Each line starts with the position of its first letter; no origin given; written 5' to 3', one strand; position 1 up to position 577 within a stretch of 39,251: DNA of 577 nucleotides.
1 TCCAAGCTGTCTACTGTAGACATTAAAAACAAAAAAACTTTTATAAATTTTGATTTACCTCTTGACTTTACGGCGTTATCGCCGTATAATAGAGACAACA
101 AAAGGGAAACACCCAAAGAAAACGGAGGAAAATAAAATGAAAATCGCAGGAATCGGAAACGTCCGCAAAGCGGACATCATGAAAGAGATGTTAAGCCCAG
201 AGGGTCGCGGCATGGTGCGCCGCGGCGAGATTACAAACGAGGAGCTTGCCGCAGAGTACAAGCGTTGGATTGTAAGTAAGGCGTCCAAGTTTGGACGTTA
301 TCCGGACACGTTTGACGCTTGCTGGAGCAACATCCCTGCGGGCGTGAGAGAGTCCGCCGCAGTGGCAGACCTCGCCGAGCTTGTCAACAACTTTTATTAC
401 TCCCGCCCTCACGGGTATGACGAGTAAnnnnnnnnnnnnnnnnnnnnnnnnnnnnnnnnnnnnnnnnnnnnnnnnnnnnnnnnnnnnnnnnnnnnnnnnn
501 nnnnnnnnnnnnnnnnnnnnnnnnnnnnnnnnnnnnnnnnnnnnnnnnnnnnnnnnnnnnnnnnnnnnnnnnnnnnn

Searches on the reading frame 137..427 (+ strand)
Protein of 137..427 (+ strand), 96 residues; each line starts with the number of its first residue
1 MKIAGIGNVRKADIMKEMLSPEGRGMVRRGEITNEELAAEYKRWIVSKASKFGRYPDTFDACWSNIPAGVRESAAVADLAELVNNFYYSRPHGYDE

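Call 15: search_protein_families(library=pfam, proteins=[window:137-427:+], max_evalue=0.01)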
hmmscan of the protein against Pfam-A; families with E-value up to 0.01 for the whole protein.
window:137-427:+ (96 aa): 0 families

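Call 17: find_encoding_contigs(protein=window:137-427:+, flank=5000, max_places=10)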
Protein window:137-427:+ (96 aa): 4 contigs read that carry it; 2 places shown.
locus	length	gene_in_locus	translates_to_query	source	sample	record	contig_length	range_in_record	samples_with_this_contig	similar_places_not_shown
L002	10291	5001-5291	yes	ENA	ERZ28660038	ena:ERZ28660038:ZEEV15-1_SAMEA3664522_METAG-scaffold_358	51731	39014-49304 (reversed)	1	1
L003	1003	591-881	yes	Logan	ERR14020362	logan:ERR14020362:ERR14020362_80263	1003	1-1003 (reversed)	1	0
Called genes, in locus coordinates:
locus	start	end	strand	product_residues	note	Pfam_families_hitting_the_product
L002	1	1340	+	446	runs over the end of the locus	PF01943:Polysacc_synt (faint), PF01554:MatE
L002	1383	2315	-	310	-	PF03547:Mem_trans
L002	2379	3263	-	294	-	PF04055:Radical_SAM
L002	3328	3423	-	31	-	-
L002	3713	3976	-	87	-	-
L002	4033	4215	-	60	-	-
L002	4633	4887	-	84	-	-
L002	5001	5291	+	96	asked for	-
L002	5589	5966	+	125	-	PF01381:HTH_3, PF12844:HTH_19, PF13560:HTH_31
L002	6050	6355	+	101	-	-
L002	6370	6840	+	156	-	-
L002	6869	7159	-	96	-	-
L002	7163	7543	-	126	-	-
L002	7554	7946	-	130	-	-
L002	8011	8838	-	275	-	-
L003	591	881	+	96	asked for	-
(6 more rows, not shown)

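Call 19: find_related_loci(query=window:137-427:+, collection=viral_contigs, flank=3000)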
Query window:137-427:+ (96 aa) in viral_contigs; peptide patterns used: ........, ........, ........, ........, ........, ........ (x = any residue, [..] = any of these).
12 stretches matched a pattern, but none encodes a relative of the query by tblastn (E <= 1e-3).

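Call 73: search_protein_families(library=phrogs, proteins=[window:137-424:+], max_evalue=0.001)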
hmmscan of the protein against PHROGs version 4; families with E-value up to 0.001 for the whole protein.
seq(96 aa): 0 families

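Call 75: search_solved_structures(query=window:137-427:+, max_evalue=10)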
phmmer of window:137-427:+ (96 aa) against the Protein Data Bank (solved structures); distinct sequences matched with E-value up to 10: 6.
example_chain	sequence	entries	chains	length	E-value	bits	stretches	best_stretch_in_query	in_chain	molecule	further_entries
7kbb_E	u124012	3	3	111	0.21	15.2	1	50-95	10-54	UL131A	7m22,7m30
8tea_E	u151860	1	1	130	0.25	15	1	49-95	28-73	UL131A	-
44ab_E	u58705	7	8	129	0.26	15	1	49-95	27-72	UL131A | Envelope glycoprotein UL131A | Envelope protein UL131A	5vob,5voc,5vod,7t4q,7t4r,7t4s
9ndy_H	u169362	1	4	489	0.47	14.1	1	53-91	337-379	Wedge protein 2 (gp023)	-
7zzq_A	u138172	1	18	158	1.8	12.3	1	36-71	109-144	Cellulose biosynthesis protein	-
3a8e_A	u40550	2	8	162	1.8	12.2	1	36-71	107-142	Cellulose synthase operon protein D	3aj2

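Call 76: find_homologous_proteins(query=window:137-427:+, max_evalue=0.001)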
Query window:137-427:+ (96 aa): 5 proteins with E <= 0.001 among 9 candidates.
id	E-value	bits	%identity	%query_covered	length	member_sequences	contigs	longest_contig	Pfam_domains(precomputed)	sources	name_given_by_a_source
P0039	5.0e-54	198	92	100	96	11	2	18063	-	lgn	-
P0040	9.8e-54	197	93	100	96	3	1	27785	-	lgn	-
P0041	1.4e-48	181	86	100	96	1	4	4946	-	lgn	-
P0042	2.0e-47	177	84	100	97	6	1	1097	-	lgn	-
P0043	1.0e-42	162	80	100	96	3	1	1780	-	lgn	-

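Call 82: search_protein_representatives(protein=window:137-427:+)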
Query: 96 residues. Proteins with E-value up to 0.001 (for the whole library): 39; up to 1e-10: 5; up to 1e-30: 1. The best 39 are listed.
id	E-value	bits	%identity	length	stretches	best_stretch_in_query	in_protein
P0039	1.6e-54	198.2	92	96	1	1-96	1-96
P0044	1.3e-17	80.0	52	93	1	1-91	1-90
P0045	1.7e-14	70.1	47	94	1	1-89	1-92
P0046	5.5e-12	62.0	40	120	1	1-93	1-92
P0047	1.1e-11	61.0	44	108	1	1-91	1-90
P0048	1.7e-10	57.2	41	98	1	1-88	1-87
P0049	2.8e-10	56.5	41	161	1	2-95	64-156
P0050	3.0e-09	53.3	39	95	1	1-90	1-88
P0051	5.5e-09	52.4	40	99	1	1-90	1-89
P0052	5.9e-09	52.3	43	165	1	1-88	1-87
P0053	6.0e-09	52.3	40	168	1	3-87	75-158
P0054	1.1e-08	51.4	43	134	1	18-89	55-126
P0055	1.2e-08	51.3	38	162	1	3-87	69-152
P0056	4.2e-07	46.4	42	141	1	18-86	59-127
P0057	4.9e-07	46.1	34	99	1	1-86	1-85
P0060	2.2e-06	44.0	40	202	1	2-89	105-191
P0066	1.6e-05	41.3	41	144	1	16-93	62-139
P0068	2.7e-05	40.6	36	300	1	3-86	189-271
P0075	2.8e-04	37.3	34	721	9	15-71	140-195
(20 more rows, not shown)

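Call 83: search_protein_families(library=pfam, proteins=[P0049, P0052, P0053, P0054, P0055, P0060, P0068, P0075, P0056, P0066], max_evalue=0.01)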
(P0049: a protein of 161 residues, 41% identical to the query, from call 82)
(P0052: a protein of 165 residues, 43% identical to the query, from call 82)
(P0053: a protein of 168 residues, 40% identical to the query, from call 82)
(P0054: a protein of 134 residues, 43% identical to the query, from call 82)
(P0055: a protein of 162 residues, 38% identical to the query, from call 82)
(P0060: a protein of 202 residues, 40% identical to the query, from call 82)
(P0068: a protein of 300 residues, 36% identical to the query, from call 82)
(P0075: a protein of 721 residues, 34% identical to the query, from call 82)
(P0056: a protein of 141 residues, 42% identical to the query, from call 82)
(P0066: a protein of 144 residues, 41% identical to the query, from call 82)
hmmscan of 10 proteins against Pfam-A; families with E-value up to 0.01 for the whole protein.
P0049 (161 aa): 1 family
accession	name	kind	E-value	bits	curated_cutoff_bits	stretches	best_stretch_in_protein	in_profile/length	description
PF05225.22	HTH_psq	-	0.00058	20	20.4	1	10-29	14-34/45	helix-turn-helix, Psq domain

P0052 (165 aa): 0 families

P0053 (168 aa): 1 family
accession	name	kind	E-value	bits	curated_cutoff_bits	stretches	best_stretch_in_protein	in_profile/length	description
PF13443.12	HTH_26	-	3e-07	31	22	1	6-65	1-62/63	Cro/C1-type HTH DNA-binding domain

P0054 (134 aa): 3 families
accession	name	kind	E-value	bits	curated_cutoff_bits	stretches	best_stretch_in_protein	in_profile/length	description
PF01381.28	HTH_3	-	5e-05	23.7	23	1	6-42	1-36/55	Helix-turn-helix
PF13384.12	HTH_23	-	0.0047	17.1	24.6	0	8-34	12-37/50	Homeodomain-like domain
PF13560.12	HTH_31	-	0.0054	17.5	27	0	6-41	6-42/64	Helix-turn-helix domain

P0055 (162 aa): 1 family
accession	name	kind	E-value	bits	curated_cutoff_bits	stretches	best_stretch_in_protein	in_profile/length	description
PF04221.18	RelB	-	1.4e-06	28.5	22.4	1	4-51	2-49/82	RelB antitoxin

P0060 (202 aa): 0 families

P0068 (300 aa): 0 families

P0075 (721 aa): 1 family
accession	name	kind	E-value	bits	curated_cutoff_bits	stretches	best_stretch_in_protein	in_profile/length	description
PF14692.11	DUF4462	-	6.2e-10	38.8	25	0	48-58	15-25/28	Domain of unknown function (DUF4462)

P0056 (141 aa): 5 families
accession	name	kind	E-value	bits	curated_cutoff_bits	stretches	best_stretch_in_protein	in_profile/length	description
PF01381.28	HTH_3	-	8.7e-05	22.9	23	1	8-44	1-37/55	Helix-turn-helix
PF13560.12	HTH_31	-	0.0015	19.2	27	1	8-46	6-45/64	Helix-turn-helix domain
PF20432.4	Xre-like-HTH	-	0.0053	17.5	25.8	0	5-33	12-40/63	Antitoxin Xre-like helix-turn-helix domain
PF12844.13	HTH_19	-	0.0063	16.8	30.2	0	7-60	3-54/64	Helix-turn-helix domain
PF13384.12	HTH_23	-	0.0069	16.6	24.6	0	12-36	15-37/50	Homeodomain-like domain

P0066 (144 aa): 2 families
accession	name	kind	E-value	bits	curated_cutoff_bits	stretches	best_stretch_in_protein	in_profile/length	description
PF13560.12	HTH_31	-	5.1e-05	23.9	27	1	20-67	14-62/64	Helix-turn-helix domain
PF14590.12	DUF4447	-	0.0026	18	27.2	1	20-77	20-80/166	Domain of unknown function (DUF4447)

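Call 86: predict_structure(alignment_id=A5)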
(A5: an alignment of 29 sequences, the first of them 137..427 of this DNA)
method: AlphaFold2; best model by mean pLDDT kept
length: 96 residues; sequences in the alignment: 29
mean_pLDDT: 92.3   pTM: 0.82
mean pLDDT of the five models: 92.3, 91.8, 91.2, 91.2, 89.6
residues with pLDDT >= 90: 87; 70-90: 3; 50-70: 4; < 50: 2
segments of 3 or more residues with pLDDT < 50: none
pLDDT, mean of each block of 10 residues (from residue 1): 95 94 94 95 97 95 96 97 91 53
secondary structure, 60 per line:
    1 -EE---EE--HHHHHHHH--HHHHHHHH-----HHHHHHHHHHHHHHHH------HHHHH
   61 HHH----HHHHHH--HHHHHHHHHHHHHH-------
elements in order: H11-18 H21-28 H34-49 H56-63 H68-73 H76-89

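Call 88: fold_search(model_id=the predicted structure, library=pdb)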
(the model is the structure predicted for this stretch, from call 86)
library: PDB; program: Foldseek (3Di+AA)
matches with E <= 10: 21; with E <= 0.001: 0
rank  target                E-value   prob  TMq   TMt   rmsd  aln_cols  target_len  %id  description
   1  9fjl                  3.3e+00  0.30  0.26  0.16   7.6        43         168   21  Sulfolobus acidocaldarius NusA2 structure (released 2024-09-11)
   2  5sux                  3.7e+00  0.06  0.26  0.14   8.0        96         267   11  Crystal Structure of ToxT from Vibrio Cholerae O395 bound to (E)-4-(8-methylnaphthalen-1-yl)but-3-enoic acid (released 2017-04-12)
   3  6ije_B                4.4e+00  0.08  0.30  0.29   7.8        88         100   12  Crystal structure of the type VI amidase immunity (Tai4) from Agrobacterium tumefaciens (released 2018-12-19)
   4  6p7t                  5.0e+00  0.06  0.26  0.13   9.3        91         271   13  Crystal structure of apo ToxT K231A from Vibrio cholerae strain SCE256 (released 2020-01-01)
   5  9f9u                  5.6e+00  0.14  0.32  0.20   8.6        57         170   14  Crystal structure of Saccharolobus solfataricus NusA2 (released 2024-10-02)
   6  9e01_A                5.6e+00  0.03  0.21  0.11  14.2        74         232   18  Cryo-EM structure of a TatBC-MdoD complex from Escherichia coli (released 2025-08-27)
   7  5kvc_A                6.2e+00  0.04  0.17  0.08  10.8        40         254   15  Thermostable mutant of halohydrin dehalogenase (HheC) (released 2017-01-11)
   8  5kwe_B                6.2e+00  0.04  0.17  0.08  10.9        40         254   15  Thermostable mutant of halohydrin dehalogenase HheC - C153N (released 2017-01-11)
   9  6p7r                  6.6e+00  0.06  0.28  0.14   8.5        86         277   13  Crystal structure of unsaturated fatty acid bound wild-type ToxT from Vibrio cholerae strain SCE256 (released 2020-01-01)
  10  5kwe_A                7.0e+00  0.04  0.18  0.08  10.9        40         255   15  Thermostable mutant of halohydrin dehalogenase HheC - C153N (released 2017-01-11)
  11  3zn2_A                7.9e+00  0.04  0.17  0.08  10.9        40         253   15  protein engineering of halohydrin dehalogenase (released 2014-03-05)
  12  1xfr_MODEL_1_A        8.8e+00  0.03  0.27  0.22   8.0        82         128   16  Solution structure of the Bombyx mori pheromone-binding protein fragment BmPBP(1-128) at pH 6.5 (released 2005-09-27)
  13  4one_C                8.8e+00  0.01  0.15  0.08  13.6        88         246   12  Crystal Structure of a 3-oxoacyl-[acyl-carrier protein] reductase from Brucella melitensis (released 2014-02-12)
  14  6ije_A                9.4e+00  0.04  0.30  0.29   7.8        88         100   12  Crystal structure of the type VI amidase immunity (Tai4) from Agrobacterium tumefaciens (released 2018-12-19)
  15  6zym_B                9.4e+00  0.03  0.24  0.04   9.1        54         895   17  Human C Complex Spliceosome - High-resolution CORE (released 2020-10-14)
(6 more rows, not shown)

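Call 92: fold_search(model_id=the predicted structure, library=viral)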
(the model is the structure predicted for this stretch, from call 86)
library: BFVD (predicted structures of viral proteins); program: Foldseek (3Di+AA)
matches with E <= 10: 61; with E <= 0.001: 0
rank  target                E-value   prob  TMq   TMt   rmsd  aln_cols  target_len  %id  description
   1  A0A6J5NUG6            1.4e+00  0.06  0.23  0.07  19.8       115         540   14  Uncharacterized protein [uncultured Caudovirales phage]
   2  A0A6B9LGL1            3.4e+00  0.05  0.21  0.12  16.0        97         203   11  Uncharacterized protein [Flavobacterium phage vB_FspS_stinky9-1]
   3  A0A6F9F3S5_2          3.4e+00  0.02  0.20  0.04  13.6        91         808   16  (no name in the UniProt tables at hand)
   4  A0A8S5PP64            3.4e+00  0.02  0.18  0.04  13.9        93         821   16  Cysteine peptidase [Myoviridae sp. ctwwN25]
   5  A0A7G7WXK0            3.9e+00  0.04  0.19  0.19  11.9        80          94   16  Uncharacterized protein [Rhizobium phage P9VFCI]
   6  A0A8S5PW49            4.6e+00  0.60  0.47  0.39   1.7        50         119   12  Uncharacterized protein [Siphoviridae sp. ctPsO101]
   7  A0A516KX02            4.6e+00  0.06  0.33  0.18   8.1       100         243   16  (no name in the UniProt tables at hand)
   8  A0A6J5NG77            4.6e+00  0.04  0.22  0.22  14.2        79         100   15  Uncharacterized protein [uncultured Caudovirales phage]
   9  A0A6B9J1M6            4.9e+00  0.10  0.30  0.39  13.4        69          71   13  Uncharacterized protein [Rhizobium phage RL38J1]
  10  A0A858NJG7            4.9e+00  0.03  0.21  0.06  17.3        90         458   14  (no name in the UniProt tables at hand)
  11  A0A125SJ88            5.2e+00  0.12  0.27  0.27   2.5        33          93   21  (no name in the UniProt tables at hand)
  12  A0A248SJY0            5.2e+00  0.05  0.24  0.16  12.4        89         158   12  (no name in the UniProt tables at hand)
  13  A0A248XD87            5.2e+00  0.04  0.26  0.09  12.1       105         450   18  Putative pyrophosphatase [Klebsiella phage YMC16/01/N133_KPN_BP]
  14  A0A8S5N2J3            5.5e+00  0.05  0.26  0.17  13.4        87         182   18  Scaffolding protein [Siphoviridae sp. ctiMX17]
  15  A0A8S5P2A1            5.5e+00  0.04  0.24  0.18   8.8        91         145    8  Uncharacterized protein [Myoviridae sp. ctLnO19]
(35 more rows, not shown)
